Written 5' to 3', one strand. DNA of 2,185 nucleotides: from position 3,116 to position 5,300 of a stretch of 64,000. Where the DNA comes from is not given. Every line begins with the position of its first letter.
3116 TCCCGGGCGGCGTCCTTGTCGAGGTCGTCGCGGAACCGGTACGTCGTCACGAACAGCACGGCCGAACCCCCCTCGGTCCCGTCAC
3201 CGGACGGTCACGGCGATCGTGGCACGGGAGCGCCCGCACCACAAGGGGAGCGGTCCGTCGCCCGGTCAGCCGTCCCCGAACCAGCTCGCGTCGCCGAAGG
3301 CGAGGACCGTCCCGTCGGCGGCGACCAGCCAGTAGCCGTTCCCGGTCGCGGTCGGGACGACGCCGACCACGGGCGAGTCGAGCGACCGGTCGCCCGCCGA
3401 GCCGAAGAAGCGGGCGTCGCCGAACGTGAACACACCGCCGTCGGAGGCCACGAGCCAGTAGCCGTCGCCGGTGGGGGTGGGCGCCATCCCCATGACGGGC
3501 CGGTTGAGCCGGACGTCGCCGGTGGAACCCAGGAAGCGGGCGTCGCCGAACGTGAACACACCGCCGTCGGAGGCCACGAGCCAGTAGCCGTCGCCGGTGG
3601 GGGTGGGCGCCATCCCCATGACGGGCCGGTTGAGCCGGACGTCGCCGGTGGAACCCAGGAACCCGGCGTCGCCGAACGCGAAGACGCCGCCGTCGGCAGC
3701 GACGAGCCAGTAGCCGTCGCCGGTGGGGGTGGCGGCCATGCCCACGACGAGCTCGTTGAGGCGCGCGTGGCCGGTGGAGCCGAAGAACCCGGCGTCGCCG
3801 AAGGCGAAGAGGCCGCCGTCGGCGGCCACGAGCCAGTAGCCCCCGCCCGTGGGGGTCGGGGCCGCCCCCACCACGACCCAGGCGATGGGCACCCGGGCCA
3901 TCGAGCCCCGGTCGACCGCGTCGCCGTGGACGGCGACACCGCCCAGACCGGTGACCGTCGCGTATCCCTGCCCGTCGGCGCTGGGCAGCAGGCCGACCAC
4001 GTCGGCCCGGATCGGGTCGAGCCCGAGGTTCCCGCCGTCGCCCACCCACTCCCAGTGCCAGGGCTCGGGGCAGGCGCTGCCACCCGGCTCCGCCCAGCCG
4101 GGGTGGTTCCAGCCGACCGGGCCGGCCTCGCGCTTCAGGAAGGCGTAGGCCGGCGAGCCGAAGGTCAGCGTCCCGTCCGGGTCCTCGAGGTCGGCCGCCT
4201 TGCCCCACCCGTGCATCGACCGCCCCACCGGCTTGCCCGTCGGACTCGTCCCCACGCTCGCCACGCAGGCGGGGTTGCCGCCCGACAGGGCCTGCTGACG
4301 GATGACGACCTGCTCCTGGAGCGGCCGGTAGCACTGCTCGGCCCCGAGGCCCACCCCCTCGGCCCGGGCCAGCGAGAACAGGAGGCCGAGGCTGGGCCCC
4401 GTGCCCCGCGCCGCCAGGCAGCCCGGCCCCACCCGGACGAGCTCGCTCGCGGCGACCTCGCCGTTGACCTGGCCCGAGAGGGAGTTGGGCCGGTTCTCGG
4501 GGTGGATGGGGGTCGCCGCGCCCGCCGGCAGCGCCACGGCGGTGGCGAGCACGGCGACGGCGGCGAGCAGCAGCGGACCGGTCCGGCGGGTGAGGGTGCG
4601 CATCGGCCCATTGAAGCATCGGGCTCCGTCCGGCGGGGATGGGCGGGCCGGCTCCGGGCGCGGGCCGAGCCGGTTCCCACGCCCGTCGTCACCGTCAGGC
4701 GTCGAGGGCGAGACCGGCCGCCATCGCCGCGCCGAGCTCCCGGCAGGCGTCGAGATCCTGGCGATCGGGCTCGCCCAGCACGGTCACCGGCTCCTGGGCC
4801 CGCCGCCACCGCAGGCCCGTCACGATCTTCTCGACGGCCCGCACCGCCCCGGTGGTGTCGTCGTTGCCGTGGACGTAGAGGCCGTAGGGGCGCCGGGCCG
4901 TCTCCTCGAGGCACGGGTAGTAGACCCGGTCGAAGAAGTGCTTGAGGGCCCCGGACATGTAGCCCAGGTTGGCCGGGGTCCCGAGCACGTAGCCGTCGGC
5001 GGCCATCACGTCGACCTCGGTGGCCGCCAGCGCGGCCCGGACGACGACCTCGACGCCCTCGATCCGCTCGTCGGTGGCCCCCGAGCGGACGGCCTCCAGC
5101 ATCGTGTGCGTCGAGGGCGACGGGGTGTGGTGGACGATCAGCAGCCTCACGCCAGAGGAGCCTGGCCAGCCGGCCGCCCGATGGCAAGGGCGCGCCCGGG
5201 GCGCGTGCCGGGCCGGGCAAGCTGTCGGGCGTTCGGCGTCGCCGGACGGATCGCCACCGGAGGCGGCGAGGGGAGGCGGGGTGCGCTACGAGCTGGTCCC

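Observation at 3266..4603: Secreted M15-like peptidase fused to six ~40-aa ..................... repeats, with a 117-bp exact intragenic tandem duplication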

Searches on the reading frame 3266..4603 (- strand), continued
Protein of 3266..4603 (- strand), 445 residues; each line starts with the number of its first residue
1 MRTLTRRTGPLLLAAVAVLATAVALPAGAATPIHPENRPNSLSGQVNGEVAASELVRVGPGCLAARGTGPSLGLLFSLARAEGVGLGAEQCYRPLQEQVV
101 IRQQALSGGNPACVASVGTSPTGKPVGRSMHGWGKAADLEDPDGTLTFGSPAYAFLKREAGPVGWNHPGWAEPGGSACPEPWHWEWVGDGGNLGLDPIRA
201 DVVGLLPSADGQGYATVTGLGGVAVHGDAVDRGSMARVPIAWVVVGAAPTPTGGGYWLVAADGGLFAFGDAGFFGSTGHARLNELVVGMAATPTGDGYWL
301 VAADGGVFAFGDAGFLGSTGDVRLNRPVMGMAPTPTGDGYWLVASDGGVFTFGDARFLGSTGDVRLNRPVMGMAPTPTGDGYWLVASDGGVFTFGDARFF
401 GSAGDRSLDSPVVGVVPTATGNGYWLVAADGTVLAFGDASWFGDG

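Call 38: search_protein_families(library=pfam, proteins=[P0002, P0009, P0012, P0013, P0015, P0020, P0037, P0100, P0104, P0120], max_evalue=0.01)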
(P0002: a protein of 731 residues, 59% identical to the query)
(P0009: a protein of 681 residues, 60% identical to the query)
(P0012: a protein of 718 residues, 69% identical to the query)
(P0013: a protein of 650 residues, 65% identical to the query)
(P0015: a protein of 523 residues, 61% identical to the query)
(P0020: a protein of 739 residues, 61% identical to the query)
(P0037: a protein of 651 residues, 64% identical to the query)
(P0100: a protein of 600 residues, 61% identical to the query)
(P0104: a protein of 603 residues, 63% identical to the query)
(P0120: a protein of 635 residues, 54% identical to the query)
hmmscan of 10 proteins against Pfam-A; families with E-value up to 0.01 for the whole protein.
P0002 (731 aa): 1 family
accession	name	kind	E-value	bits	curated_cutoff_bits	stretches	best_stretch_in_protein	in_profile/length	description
PF13360.13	PQQ_2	-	1.5e-09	38.3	27.6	1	71-212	56-178/233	Outer membrane protein assembly factor BamB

P0009 (681 aa): 1 family
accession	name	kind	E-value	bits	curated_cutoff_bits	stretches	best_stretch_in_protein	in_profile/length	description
PF09992.14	NAGPA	-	4.4e-26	92.5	25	1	236-396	19-168/169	Phosphodiester glycosidase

P0012 (718 aa): 1 family
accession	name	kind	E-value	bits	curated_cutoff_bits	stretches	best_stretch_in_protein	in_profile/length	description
PF03160.20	Calx-beta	-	5e-53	178.6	27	3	204-319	1-118/119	Calx-beta domain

P0013 (650 aa): 2 families
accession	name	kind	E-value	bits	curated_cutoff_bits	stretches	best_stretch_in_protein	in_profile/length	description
PF08486.15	SpoIID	-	2.8e-20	73.2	23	1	183-283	3-94/97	Stage II sporulation protein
PF01246.26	Ribosomal_L24e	-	0.0022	18.6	27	0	482-500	15-33/66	Ribosomal protein L24e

P0015 (523 aa): 2 families
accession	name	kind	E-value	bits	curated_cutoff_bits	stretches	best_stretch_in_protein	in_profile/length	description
PF14344.12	DUF4397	-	4.1e-08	34.2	30.6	1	109-186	36-119/119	Domain of unknown function (DUF4397)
PF14686.12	fn3_3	-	0.0031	17.7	24.4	0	104-142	34-74/75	Polysaccharide lyase family 4, domain II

P0020 (739 aa): 1 family
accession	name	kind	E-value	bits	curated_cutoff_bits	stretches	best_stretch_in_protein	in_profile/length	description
PF00082.27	Peptidase_S8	-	6.6e-52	177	21.8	1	204-453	3-286/288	Subtilase family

P0037 (651 aa): 2 families
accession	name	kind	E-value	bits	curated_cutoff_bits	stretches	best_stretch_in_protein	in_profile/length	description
PF07676.18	PD40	-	3e-16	59.3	20.9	1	186-207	9-30/38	WD40-like Beta Propeller Repeat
PF01246.26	Ribosomal_L24e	-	0.0018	18.9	27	0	437-459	9-31/66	Ribosomal protein L24e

P0100 (600 aa): 4 families
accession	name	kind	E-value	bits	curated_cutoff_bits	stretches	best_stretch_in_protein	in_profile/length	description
PF23163.1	CSD_RNase_II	-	2.4e-05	24.7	24.3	0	379-398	17-36/60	CSD-like barrel domain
PF23795.1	SH3_YKFC_2nd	-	0.00048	20.3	27.4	0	467-484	40-57/57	YKFC SH3b2 domain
PF01246.26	Ribosomal_L24e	-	0.00051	20.6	27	0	343-360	14-31/66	Ribosomal protein L24e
PF23355.1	IFT52_GIFT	-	0.0074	15.8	27.2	0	492-521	178-207/246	IFT52 GIFT domain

P0104 (603 aa): 1 family
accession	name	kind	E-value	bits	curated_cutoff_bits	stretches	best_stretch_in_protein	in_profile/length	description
PF16317.11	Glyco_hydro_99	-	1e-38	133.8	33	1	295-599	6-340/341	Glycosyl hydrolase family 99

P0120 (635 aa): 1 family
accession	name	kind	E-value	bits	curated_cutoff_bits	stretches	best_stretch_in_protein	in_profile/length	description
PF08486.15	SpoIID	-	7e-13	49.5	23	1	95-193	4-96/97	Stage II sporulation protein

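Call 43: find_related_loci(query=window:3266-4603:-, collection=genome_contigs, flank=5000)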
Query window:3266-4603:- (445 aa) in genome_contigs; peptide patterns used: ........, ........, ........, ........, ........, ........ (x = any residue, [..] = any of these).
597 stretches matched a pattern (row limit reached: there are more); 534 encode a relative of the query (tblastn E <= 1e-3); the best 80 are kept; 80 distinct loci.
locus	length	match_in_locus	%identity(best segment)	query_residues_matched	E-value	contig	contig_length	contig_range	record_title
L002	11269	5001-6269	64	24-445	1e-173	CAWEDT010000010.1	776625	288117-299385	MAG: uncultured Actinomycetes bacterium isolate MFD04967.bin.2.126 genome assembly, contig: contig_51485, whole genome s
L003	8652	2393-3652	67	26-445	0e+0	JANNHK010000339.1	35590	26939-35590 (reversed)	MAG: Actinomycetes bacterium isolate SOY_6_C_metabat_267 SOY_6_C_k141_926372, whole genome shotgun sequence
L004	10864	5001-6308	63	6-439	1e-170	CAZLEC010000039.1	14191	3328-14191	MAG TPA_asm: uncultured Burkholderiales bacterium isolate binchicken_co50_277 genome assembly, contig: NODE_4987_length_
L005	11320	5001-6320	63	1-439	1e-169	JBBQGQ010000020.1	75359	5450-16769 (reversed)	MAG: Acidimicrobiia bacterium isolate Co_metawrap_954 Cmw_954_k141_24856364_length_75359_cov_13.9986, whole genome shotg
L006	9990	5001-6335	60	1-445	5e-154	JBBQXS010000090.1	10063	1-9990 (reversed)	MAG: Acidimicrobiia bacterium isolate Co_metawrap_2126 Cmw_2126_k141_4729527_length_10063_cov_12.9952, whole genome shot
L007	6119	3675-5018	57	1-445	7e-150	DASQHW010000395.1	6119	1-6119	MAG TPA_asm: Acidimicrobiia bacterium isolate SMAG_U11843 k141_814534, whole genome shotgun sequence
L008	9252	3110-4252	62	26-405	2e-147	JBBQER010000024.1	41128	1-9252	MAG: Acidimicrobiia bacterium isolate Co_metawrap_1095 Cmw_1095_k141_5312188_length_41128_cov_8.9992, whole genome shotg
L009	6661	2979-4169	61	33-444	8e-145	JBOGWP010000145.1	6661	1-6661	MAG: Actinomycetota bacterium isolate M3-S_metabat2.bin.312_sub k127_4255539, whole genome shotgun sequence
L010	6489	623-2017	54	31-445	1e-133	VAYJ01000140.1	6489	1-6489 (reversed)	MAG: Actinobacteria bacterium isolate AC_55 14_1009_16_40cm_scaffold_54554, whole genome shotgun sequence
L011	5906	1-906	65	138-439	6e-119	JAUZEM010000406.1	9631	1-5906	MAG: Actinomycetota bacterium isolate BP_122 scaffold_2671534, whole genome shotgun sequence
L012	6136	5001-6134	55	7-444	7e-115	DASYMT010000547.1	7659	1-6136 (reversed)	MAG TPA_asm: Acidimicrobiales bacterium isolate SMAG_U4382 k141_571469, whole genome shotgun sequence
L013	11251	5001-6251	57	31-445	3e-146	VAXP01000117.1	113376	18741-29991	MAG: Actinobacteria bacterium isolate AC_35 14_0903_12_20cm_scaffold_307, whole genome shotgun sequence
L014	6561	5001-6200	47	33-442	5e-103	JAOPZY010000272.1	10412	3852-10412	MAG: Actinobacteria bacterium isolate RYN_267 scaffold_1951071, whole genome shotgun sequence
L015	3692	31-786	63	191-443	5e-93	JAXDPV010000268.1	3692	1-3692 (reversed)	MAG: Actinomycetota bacterium isolate BP_72 scaffold_2889545, whole genome shotgun sequence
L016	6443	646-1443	62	188-443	2e-90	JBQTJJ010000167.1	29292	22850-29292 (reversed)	MAG: Actinomycetota bacterium isolate SAR125 c_000000047119, whole genome shotgun sequence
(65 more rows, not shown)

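Call 54: list_cluster_members(proteins=[P0001])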
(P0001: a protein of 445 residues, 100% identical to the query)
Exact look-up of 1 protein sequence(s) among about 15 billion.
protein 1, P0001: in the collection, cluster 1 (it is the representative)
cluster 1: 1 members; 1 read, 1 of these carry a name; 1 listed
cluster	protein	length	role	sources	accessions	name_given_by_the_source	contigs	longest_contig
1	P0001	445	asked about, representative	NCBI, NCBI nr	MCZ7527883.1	MAG: M15 family metallopeptidase [Acidimicrobiia bacterium] | M15 family metallopeptidase [Acidimicrobiia bacterium]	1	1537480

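Call 64: search_protein_families(library=pfam, alignment_id=A1, max_evalue=10)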
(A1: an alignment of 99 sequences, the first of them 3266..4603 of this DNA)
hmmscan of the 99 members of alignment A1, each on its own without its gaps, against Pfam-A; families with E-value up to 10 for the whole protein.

A. member 1, window:3266-4603:- (445 aa): 5 families
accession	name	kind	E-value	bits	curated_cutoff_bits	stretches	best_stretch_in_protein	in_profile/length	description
PF02557.22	VanY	-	7.9e-07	29.4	25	1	74-189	14-132/132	D-alanyl-D-alanine carboxypeptidase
PF01246.26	Ribosomal_L24e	-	0.0023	18.5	27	0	377-397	14-34/66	Ribosomal protein L24e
PF16378.10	DUF4988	-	0.4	10.9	30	1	376-433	43-92/183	Domain of unknown function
PF23795.1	SH3_YKFC_2nd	-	0.84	9.9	27.4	0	291-308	40-57/57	YKFC SH3b2 domain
PF04075.20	F420H2_quin_red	-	9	6.9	22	0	336-348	48-60/130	F420H(2)-dependent quinone reductase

B. families by the number of members that match (of 99 scanned): 28 families (the first 25 are shown)
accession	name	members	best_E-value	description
PF02557.22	VanY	99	2.6e-13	D-alanyl-D-alanine carboxypeptidase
PF01246.26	Ribosomal_L24e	78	3.9e-05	Ribosomal protein L24e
PF19135.5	DUF5818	36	3.8e-05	Protein of unknown function (DUF5818)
PF13338.12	AbiEi_4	24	0.013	Transcriptional regulator, AbiEi antitoxin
PF23795.1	SH3_YKFC_2nd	21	0.0018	YKFC SH3b2 domain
PF16151.10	DUF4859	21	0.0026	Domain of unknown function (DUF4859)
PF01427.22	Peptidase_M15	10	0.026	D-ala-D-ala dipeptidase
PF04075.20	F420H2_quin_red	6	0.076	F420H(2)-dependent quinone reductase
PF17975.6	RNR_Alpha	5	1.4e-05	Ribonucleotide reductase alpha domain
PF00415.24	RCC1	5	1.6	Regulator of chromosome condensation (RCC1) repeat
PF16378.10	DUF4988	3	0.19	Domain of unknown function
PF13540.12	RCC1_2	3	0.33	Regulator of chromosome condensation (RCC1) repeat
PF23163.1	CSD_RNase_II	2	0.0022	CSD-like barrel domain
PF24560.1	zf-C2H2_OTU1_C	2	0.012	Ubiquitin thioesterase OTU1, C-terminal C2H2-type zinc finger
PF08226.16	DUF1720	2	0.052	Domain of unknown function (DUF1720)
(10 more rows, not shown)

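Call 73: search_solved_structures(query=A1, max_evalue=0.01, show_alignments=2)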
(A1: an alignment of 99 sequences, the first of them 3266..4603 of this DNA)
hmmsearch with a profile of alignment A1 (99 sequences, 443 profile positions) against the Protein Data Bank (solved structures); distinct sequences matched with E-value up to 0.01: 6.
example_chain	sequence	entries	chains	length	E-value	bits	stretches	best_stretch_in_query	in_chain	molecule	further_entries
4mph_A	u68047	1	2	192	1.5e-06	30.1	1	62-188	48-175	D-alanyl-D-alanine carboxypeptidase family protein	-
4jid_A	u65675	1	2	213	1.9e-06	29.7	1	62-188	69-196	D-alanyl-D-alanine carboxypeptidase family protein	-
5hnm_A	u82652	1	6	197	4.2e-06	28.5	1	64-186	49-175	D-alanyl-D-alanine carboxypeptidase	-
6a6a_A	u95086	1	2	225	6.7e-06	27.9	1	64-186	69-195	D-alanyl-D-alanine carboxypeptidase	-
5zhf_A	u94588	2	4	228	6.9e-06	27.8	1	64-186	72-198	D-alanyl-D-alanine carboxypeptidase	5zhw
4ox3_A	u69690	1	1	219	0.0018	19.9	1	62-187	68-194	Putative carboxypeptidase YodJ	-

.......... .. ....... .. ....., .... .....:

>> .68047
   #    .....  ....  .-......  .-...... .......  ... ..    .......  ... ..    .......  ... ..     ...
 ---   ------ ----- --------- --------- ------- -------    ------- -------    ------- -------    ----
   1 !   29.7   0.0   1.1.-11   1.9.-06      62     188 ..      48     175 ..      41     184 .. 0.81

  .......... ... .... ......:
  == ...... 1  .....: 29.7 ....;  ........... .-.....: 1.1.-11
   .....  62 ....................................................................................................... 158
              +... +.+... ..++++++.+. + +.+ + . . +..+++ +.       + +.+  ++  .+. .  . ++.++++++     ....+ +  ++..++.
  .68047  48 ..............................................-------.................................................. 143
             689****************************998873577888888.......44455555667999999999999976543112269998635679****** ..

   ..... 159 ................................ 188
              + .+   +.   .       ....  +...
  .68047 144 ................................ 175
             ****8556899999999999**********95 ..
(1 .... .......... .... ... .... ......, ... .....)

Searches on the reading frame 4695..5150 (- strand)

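Call 21: search_protein_families(library=pfam, proteins=[window:4695-5150:-], max_evalue=0.001)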
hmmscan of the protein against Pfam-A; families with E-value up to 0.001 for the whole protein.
window:4695-5150:- (151 aa): 2 families
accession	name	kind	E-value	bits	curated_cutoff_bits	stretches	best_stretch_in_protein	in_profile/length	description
PF03358.20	FMN_red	-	8.9e-07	29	24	1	40-108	60-130/152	NADPH-dependent FMN reductase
PF02525.22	Flavodoxin_2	-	0.00083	19.5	27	0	40-77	65-104/198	Flavodoxin-like fold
